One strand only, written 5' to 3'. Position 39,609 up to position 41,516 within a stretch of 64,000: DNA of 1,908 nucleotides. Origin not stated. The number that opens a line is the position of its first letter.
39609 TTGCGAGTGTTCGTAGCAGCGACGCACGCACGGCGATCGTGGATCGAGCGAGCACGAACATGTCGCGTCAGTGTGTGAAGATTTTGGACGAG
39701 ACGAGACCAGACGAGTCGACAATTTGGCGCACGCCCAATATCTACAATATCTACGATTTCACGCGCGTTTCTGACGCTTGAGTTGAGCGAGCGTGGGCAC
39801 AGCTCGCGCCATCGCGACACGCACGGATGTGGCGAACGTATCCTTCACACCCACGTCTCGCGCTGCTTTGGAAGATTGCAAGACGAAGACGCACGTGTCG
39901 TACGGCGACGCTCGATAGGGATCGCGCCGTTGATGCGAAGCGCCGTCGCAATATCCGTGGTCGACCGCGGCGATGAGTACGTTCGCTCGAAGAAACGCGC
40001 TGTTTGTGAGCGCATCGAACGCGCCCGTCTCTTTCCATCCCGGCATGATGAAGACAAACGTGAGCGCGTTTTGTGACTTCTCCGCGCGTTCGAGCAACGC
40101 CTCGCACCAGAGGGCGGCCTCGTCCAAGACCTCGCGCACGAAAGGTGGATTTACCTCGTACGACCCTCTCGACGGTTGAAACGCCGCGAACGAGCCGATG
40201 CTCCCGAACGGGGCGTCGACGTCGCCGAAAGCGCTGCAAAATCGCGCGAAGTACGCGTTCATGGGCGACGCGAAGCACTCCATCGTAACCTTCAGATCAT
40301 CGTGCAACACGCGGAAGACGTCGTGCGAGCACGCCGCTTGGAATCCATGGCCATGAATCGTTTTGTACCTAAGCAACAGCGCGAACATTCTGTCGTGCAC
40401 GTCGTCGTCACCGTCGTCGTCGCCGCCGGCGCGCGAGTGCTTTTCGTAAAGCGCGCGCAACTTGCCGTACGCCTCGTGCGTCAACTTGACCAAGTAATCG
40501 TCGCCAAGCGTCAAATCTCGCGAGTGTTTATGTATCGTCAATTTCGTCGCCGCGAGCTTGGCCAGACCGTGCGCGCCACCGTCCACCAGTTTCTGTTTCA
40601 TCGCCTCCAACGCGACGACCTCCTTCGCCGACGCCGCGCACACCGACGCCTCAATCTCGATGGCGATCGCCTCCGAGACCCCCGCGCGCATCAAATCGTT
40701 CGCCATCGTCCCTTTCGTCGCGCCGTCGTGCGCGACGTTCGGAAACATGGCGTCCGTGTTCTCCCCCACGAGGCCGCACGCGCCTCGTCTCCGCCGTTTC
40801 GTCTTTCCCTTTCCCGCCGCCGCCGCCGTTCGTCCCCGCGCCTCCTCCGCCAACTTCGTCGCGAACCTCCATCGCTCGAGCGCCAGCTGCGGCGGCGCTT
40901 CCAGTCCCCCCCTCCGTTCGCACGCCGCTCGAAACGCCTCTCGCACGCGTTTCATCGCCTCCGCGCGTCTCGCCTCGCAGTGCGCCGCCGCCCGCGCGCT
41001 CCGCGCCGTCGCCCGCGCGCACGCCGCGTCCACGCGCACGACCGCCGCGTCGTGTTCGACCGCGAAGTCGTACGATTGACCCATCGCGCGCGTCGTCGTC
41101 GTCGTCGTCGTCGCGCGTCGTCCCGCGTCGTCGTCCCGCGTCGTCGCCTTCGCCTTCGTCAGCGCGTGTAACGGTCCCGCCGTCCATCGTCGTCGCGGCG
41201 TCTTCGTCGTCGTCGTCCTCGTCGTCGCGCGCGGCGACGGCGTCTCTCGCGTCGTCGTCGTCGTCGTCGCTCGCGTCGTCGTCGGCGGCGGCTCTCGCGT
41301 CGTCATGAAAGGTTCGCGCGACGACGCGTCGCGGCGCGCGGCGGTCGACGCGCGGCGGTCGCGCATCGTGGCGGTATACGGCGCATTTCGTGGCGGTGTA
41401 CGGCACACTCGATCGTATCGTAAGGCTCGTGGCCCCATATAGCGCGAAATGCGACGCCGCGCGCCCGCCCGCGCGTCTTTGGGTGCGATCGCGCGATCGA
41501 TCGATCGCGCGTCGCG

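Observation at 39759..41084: PCIF1/CAPAM-like NPPF methyltransferase-domain gene in a green-lineage genome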

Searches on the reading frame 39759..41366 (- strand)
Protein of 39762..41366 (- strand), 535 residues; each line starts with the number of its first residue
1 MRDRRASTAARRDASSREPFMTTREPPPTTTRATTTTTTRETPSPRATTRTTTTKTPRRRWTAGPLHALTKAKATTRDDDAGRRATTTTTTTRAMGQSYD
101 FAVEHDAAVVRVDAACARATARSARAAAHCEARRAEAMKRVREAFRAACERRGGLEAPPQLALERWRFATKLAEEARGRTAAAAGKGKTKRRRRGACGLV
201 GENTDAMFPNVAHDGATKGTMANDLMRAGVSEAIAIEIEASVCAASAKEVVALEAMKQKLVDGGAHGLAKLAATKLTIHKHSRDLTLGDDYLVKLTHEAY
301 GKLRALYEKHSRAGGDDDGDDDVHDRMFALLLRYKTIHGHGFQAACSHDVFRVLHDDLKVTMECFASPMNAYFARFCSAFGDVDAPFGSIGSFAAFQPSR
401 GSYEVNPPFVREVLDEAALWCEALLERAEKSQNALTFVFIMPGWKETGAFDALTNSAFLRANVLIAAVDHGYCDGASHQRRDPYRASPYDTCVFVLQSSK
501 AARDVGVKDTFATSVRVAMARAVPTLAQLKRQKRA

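Call 3: search_protein_families(library=pfam, proteins=[window:39759-41084:-], max_evalue=1)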
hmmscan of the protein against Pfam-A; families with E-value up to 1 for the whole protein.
window:39759-41084:- (441 aa): 1 family
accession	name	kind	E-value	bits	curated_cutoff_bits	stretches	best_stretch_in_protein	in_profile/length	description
PF12237.13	PCIF1_WW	-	6.3e-60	202.2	31.1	1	208-381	1-176/176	Phosphorylated CTD interacting factor 1 WW domain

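Call 5: search_solved_structures(query=window:39759-41084:-, max_evalue=0.01, show_alignments=2)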
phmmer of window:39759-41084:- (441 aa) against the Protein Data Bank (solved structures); distinct sequences matched with E-value up to 0.01: 2.
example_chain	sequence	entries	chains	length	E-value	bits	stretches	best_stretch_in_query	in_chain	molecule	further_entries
6irx_A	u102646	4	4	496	3.7e-36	128.3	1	197-405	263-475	PDX1 C-terminal-inhibiting factor 1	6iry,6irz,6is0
6irv_A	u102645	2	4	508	1.2e-33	120.1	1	198-405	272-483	Phosphorylated CTD-interacting factor 1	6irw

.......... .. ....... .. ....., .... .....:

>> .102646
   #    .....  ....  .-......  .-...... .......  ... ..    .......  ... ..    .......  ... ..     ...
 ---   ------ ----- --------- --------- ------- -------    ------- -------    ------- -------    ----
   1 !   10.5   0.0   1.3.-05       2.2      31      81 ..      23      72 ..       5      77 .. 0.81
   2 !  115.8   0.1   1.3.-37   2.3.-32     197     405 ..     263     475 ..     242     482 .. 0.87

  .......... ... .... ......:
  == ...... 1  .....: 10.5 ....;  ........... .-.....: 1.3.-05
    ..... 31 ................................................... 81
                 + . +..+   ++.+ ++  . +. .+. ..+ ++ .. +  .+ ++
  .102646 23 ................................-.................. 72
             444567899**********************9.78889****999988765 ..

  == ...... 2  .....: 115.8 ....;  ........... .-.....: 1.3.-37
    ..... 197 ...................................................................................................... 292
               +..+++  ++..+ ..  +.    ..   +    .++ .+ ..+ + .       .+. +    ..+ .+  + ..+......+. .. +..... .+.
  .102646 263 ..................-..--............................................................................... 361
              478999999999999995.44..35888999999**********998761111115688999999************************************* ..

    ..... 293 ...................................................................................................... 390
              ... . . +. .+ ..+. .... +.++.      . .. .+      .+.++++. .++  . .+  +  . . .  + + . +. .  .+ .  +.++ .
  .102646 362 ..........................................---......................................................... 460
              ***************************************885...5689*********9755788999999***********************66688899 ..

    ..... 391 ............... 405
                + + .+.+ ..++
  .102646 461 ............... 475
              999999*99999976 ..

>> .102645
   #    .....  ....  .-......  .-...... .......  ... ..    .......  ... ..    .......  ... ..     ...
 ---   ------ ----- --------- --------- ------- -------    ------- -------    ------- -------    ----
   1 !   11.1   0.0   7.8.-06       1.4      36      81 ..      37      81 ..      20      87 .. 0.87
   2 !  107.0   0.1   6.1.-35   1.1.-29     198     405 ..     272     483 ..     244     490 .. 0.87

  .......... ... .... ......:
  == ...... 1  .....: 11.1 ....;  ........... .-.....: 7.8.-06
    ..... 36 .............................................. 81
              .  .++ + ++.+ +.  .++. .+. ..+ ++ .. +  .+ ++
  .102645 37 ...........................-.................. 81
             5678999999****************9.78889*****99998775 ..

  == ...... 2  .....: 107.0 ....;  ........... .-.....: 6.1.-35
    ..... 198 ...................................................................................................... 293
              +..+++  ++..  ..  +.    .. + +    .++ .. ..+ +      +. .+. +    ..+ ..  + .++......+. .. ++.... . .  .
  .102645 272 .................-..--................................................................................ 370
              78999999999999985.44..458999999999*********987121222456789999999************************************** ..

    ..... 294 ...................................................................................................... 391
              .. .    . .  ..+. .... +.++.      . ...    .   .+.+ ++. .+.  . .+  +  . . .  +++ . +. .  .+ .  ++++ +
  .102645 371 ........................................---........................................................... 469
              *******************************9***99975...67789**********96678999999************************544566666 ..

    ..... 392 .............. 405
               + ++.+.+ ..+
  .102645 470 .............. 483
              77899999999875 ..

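Call 6: find_homologous_proteins(query=window:39759-41084:-, max_evalue=0.001)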
Query window:39759-41084:- (441 aa): 114 proteins with E <= 0.001 among 8000 candidates.
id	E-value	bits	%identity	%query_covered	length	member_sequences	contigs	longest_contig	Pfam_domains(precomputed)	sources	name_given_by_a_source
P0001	4.3e-290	980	100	100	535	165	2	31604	PF12237.14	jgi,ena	jgi:phosphorylated CTD-interacting factor 1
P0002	9.7e-169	580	64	99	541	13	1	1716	PF12237.14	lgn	-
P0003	4.1e-164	565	63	99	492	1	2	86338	PF12237.14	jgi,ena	-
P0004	2.8e-126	440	69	66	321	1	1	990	PF12237.14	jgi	jgi:phosphorylated CTD-interacting factor 1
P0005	7.7e-121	422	52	100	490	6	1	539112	PF12237.14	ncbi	ncbi:phosphorylated CTD-interacting factor 1 [Pseudoscourfieldia marina]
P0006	3.8e-87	311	46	92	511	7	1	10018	PF12237.14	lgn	-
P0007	2.4e-84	302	39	93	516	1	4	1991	PF12237.14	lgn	-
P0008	2.2e-81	292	54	48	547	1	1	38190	PF12237.14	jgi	jgi:phosphorylated CTD-interacting factor 1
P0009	3.6e-80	288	43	96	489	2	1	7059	PF12237.14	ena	-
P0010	1.5e-79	286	39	94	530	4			PF12237.14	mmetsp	mmetsp:Transcript_8464/g.24271 ORF Transcript_8464/g.24271 Transcript_8464/m.24271 type:complete len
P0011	4.7e-77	278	55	49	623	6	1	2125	PF12237.14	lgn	-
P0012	2.9e-76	275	41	95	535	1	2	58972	PF12237.14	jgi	jgi:phosphorylated CTD-interacting factor 1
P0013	2.5e-74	269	41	100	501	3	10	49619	PF12237.14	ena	-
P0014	5.7e-73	264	47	59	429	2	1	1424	PF12237.14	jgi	jgi:phosphorylated CTD-interacting factor 1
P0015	2.7e-72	262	45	70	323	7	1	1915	PF12237.14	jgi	-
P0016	5.9e-72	261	40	99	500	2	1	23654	PF12237.14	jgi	jgi:phosphorylated CTD-interacting factor 1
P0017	7.6e-72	261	37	92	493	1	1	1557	PF12237.14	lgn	-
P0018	9.0e-72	261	40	100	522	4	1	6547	PF12237.14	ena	-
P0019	4.5e-71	258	41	92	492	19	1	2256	PF12237.14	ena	-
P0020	7.7e-71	257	36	93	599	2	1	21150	PF12237.14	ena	-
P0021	1.3e-70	257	39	93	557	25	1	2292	PF12237.14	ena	-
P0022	4.3e-70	255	38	88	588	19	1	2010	PF12237.14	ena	-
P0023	7.3e-70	254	37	92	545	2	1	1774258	PF12237.14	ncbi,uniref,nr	ncbi:unnamed protein product [Polarella glacialis]|uniref:PCIF1 WW domain-containing protein n=1 Tax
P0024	1.6e-69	253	37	88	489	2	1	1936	PF12237.14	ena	-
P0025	3.5e-69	252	38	88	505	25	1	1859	PF12237.14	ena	-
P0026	5.3e-69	251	38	83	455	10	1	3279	PF12237.14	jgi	-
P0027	1.3e-68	250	37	93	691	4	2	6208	PF12237.14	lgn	-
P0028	1.8e-67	246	50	48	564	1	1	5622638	PF12237.14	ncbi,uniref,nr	ncbi:hypothetical protein OEZ85_003829 [Tetradesmus obliquus]|uniref:PCIF1 WW domain-containing prot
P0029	3.0e-67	246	39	91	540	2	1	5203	PF12237.14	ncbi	-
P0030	3.7e-67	245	35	99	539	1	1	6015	PF12237.14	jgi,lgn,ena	-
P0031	4.8e-67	245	35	93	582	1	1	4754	PF12237.14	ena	-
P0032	5.6e-67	245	38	85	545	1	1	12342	PF12237.14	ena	-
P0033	6.8e-66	241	38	92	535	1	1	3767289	PF12237.14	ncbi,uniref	ncbi:hypothetical protein AB1Y20_021713 [Prymnesium parvum]|uniref:PCIF1 WW domain-containing protei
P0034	1.9e-64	236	36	92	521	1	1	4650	PF12237.14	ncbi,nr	ncbi:UNVERIFIED_CONTAM: mRNA (2'-O-methyladenosine-N(6)-)-methyltransferase [Siphonaria sp. JEL0065]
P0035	3.1e-64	236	52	39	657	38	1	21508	PF12237.14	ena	-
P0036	7.7e-64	234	37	92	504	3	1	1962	PF12237.14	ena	-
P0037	3.0e-63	232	39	91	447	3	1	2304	PF12237.14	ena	-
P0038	3.3e-63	232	36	76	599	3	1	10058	PF12237.14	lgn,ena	-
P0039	4.9e-63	232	43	59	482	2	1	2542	PF12237.14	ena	-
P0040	4.9e-63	232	38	96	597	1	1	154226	PF12237.14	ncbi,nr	ncbi:hypothetical protein FOA52_005295 [Chlamydomonas sp. UWO 241]|nr:hypothetical protein FOA52_005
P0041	1.4e-62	230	53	40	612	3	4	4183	PF12237.14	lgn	-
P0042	1.8e-62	230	36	76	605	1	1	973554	PF12237.14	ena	-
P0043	1.9e-62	230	37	95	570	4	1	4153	PF12237.14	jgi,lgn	jgi:phosphorylated CTD-interacting factor 1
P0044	2.0e-61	226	53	46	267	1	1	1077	PF12237.14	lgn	-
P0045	1.2e-60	224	53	41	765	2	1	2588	PF12237.14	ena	-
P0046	4.8e-60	222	39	91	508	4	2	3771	PF12237.14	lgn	-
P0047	2.5e-59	220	36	92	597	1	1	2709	PF12237.14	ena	-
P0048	9.7e-59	218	49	48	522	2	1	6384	PF12237.14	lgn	-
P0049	1.6e-58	217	39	76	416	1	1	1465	PF12237.14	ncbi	ncbi:phosphorylated CTD interacting factor 1 WW domain-containing protein, partial [Chytriomyces sp.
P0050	9.8e-57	211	43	57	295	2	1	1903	PF12237.14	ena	-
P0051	2.2e-56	210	37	90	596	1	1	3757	PF12237.14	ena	-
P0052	3.7e-56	209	49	46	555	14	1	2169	PF12237.14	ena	-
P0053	8.5e-55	205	31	100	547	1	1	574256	PF12237.14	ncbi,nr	ncbi:phosphorylated CTD interacting factor 1 WW domain-containing protein [Obelidium mucronatum]|nr:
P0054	1.5e-54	204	43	69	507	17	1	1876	PF12237.14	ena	-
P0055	4.1e-53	199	49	44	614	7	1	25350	PF12237.14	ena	-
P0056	4.8e-53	199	36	89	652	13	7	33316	PF12237.14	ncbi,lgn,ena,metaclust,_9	metaclust:\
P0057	8.7e-53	198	33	84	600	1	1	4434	PF12237.14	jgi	jgi:phosphorylated CTD-interacting factor 1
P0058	1.6e-52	197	55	42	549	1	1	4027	PF12237.14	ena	-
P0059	2.6e-52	196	51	40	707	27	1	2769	PF12237.14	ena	-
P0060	3.4e-52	196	49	47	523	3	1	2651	PF12237.14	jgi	-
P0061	2.7e-51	193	43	46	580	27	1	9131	PF12237.14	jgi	-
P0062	2.9e-51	193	48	40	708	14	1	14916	PF12237.14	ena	-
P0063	5.5e-51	192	48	46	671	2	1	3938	PF12237.14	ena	-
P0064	1.1e-50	191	50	41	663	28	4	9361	PF12237.14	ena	-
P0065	2.2e-50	190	44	50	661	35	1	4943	PF12237.14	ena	-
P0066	4.4e-50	189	43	51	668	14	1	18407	PF12237.14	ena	-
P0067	7.2e-50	188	40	57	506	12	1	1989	PF12237.14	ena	-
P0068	1.5e-49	187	46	49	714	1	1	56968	PF12237.14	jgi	jgi:phosphorylated CTD-interacting factor 1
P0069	1.9e-49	187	47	46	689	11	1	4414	PF12237.14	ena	-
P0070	2.1e-49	187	34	87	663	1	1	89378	PF12237.14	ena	-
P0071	3.1e-49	186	46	48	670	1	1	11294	PF12237.14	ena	-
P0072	4.7e-49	186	34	78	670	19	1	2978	PF12237.14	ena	-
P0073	8.0e-49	185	34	87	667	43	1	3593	PF12237.14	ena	-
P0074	1.2e-48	184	34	87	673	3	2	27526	PF12237.14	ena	-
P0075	1.3e-48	184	34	87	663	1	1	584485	PF12237.14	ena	-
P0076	1.8e-48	184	34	87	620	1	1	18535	PF12237.14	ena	-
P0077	2.8e-48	183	47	47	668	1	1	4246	PF12237.14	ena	-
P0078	1.3e-47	181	45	45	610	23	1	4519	PF12237.14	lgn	-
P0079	3.5e-47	180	46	49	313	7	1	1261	PF12237.14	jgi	jgi:phosphorylated CTD-interacting factor 1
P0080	3.8e-47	179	32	96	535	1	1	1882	PF12237.14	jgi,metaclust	metaclust:\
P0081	3.9e-47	179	46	45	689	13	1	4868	PF12237.14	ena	-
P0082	6.0e-47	179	46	49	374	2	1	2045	PF12237.14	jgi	jgi:phosphorylated CTD-interacting factor 1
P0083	7.0e-47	179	44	51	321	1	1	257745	PF12237.14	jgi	jgi:phosphorylated CTD-interacting factor 1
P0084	9.6e-47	178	47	44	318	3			PF12237.14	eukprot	eukprot:GHRR01020930.1.p1 GENE.GHRR01020930.1~~GHRR01020930.1.p1 ORF type:complete len:319 (+),score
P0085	6.9e-46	175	48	47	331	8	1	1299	PF12237.14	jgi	jgi:phosphorylated CTD-interacting factor 1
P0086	7.1e-46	175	37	50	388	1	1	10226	PF12237.14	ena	-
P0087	1.2e-45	175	46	49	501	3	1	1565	PF12237.14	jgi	jgi:phosphorylated CTD-interacting factor 1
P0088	1.3e-45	174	47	48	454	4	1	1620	PF12237.14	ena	-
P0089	2.1e-44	170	47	44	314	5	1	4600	PF12237.14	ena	-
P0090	3.7e-44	170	45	46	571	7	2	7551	PF12237.14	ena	-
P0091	6.4e-44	169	46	43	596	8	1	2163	PF12237.14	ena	-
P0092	3.2e-43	166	50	41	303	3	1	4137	PF12237.14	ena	-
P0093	3.9e-42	163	46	41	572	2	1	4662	PF12237.14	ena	-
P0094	2.3e-40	157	42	55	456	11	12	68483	PF12237.14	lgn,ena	-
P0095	1.8e-39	154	43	41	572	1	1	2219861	PF12237.14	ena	-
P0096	7.2e-38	149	37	67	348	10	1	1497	PF12237.14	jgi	jgi:phosphorylated CTD-interacting factor 1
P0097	1.1e-35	142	34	68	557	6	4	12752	PF12237.14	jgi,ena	-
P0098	1.1e-35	142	40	47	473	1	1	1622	PF12237.14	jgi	jgi:phosphorylated CTD-interacting factor 1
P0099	6.1e-34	136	40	48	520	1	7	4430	PF12237.14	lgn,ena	-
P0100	2.6e-31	127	39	44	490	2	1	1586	PF12237.14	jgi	jgi:hypothetical protein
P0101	3.2e-31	127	43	39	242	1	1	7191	PF12237.14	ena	-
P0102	1.7e-29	121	35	55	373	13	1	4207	PF12237.14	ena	-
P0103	3.6e-29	120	45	25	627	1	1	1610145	PF12237.14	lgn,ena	-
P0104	1.2e-28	118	40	41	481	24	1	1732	PF12237.14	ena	-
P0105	1.7e-28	118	64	16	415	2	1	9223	PF12237.14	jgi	jgi:phosphorylated CTD-interacting factor 1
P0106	7.2e-28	116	46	25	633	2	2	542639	PF12237.14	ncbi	ncbi:phosphorylated ctd-interacting factor 1 [Nannochloropsis oceanica]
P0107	9.8e-28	115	37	40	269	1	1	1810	PF12237.14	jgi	-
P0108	4.5e-26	110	39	36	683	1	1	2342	PF12237.14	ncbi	-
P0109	9.4e-26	109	40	49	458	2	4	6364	PF12237.14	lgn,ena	-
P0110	1.6e-13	69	37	16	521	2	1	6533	PF12237.14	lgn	-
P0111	5.5e-7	47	35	17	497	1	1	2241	PF12237.14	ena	-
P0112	2.0e-6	45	40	22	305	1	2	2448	PF12237.14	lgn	-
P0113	2.9e-6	45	37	22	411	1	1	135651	PF12237.14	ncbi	-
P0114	5.3e-5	41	31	31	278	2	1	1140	PF12237.14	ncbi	-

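Call 7: find_encoding_contigs(protein=P0001, flank=5000, max_places=4)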
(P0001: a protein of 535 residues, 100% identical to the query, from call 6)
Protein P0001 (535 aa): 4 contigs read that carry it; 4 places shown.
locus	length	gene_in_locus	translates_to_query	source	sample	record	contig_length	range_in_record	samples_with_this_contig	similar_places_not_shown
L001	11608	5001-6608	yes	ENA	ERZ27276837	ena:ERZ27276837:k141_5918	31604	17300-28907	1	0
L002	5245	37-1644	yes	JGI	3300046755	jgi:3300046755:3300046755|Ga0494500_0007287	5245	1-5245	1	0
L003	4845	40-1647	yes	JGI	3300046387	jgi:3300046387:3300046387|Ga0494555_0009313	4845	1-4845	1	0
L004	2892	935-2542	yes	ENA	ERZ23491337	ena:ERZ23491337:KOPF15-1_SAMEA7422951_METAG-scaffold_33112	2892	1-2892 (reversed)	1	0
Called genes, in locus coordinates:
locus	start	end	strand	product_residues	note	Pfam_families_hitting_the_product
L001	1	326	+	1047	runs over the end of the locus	-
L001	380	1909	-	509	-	PF08007:JmjC_2 (weak)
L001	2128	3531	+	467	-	PF01490:Aa_trans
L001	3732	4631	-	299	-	PF00642:zf-CCCH (weak), PF18345:zf_CCCH_4 (weak)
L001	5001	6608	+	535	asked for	PF12237:PCIF1_WW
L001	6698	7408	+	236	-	-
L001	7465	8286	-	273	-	PF13532:2OG-FeII_Oxy_2 (weak)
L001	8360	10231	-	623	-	PF22099:MRS2-like, PF01544:CorA (weak)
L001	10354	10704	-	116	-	PF05071:NDUFA12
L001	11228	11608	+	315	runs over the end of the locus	PF13428:TPR_14 (faint), PF14559:TPR_19 (faint), PF23914:TPR_CcmH_CycH (faint), PF22890:TPR_EMC2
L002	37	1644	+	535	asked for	PF12237:PCIF1_WW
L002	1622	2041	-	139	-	-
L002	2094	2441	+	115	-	-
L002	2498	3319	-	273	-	PF13532:2OG-FeII_Oxy_2 (weak)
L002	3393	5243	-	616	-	?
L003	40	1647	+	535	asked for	PF12237:PCIF1_WW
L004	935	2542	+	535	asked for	PF12237:PCIF1_WW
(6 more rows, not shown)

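Call 24: search_protein_families(library=pfam, alignment_id=A1, max_evalue=0.01)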
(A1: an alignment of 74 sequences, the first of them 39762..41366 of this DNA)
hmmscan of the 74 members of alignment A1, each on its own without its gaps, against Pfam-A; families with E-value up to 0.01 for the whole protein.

A. member 1, window:39762-41366:- (535 aa): 1 family
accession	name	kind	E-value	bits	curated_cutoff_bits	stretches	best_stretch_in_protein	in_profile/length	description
PF12237.13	PCIF1_WW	-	9.4e-60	201.6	31.1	1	302-475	1-176/176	Phosphorylated CTD interacting factor 1 WW domain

B. families by the number of members that match (of 74 scanned): 4 families
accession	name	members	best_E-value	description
PF12237.13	PCIF1_WW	74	9.4e-60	Phosphorylated CTD interacting factor 1 WW domain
PF12898.13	Stc1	1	0.0024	Stc1 domain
PF06031.18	SERTA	1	0.0029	SERTA motif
PF22807.2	TrAA12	1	0.0093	TrAA12-like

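Call 30: find_encoding_contigs(protein=P0003, flank=6000, max_places=2)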
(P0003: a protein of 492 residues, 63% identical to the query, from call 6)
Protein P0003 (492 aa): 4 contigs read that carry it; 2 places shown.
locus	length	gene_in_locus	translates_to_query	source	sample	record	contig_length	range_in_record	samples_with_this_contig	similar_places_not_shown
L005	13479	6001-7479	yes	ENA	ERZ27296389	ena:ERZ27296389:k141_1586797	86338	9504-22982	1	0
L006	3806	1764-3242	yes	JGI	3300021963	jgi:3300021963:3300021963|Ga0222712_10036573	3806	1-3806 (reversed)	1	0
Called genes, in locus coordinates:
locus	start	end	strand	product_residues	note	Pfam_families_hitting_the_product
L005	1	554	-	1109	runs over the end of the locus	PF00122:E1-E2_ATPase, PF13246:Cation_ATPase, PF00702:Hydrolase, PF00689:Cation_ATPase_C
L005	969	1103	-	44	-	-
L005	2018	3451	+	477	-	PF00023:Ank (faint), PF12796:Ank_2, PF13637:Ank_4 (weak)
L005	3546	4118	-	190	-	-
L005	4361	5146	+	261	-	PF01588:tRNA_bind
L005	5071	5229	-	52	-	-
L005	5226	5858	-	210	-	PF00932:LTD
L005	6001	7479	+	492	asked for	PF12237:PCIF1_WW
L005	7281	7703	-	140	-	-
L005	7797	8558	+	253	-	-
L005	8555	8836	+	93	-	-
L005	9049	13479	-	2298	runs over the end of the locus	PF11707:Npa1, PF16201:NopRA1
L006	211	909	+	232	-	PF01588:tRNA_bind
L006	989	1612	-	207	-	PF00932:LTD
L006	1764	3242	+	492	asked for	PF12237:PCIF1_WW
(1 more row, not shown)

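Call 31: find_encoding_contigs(protein=P0005, flank=6000, max_places=2)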
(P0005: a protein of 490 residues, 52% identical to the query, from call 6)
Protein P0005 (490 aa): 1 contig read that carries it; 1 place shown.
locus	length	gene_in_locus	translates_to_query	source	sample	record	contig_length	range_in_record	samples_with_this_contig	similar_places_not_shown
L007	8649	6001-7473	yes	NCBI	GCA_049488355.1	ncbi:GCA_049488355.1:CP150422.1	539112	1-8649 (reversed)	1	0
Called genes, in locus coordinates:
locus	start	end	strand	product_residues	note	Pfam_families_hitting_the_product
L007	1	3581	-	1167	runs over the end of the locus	-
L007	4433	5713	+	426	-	PF00294:PfkB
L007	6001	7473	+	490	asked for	PF12237:PCIF1_WW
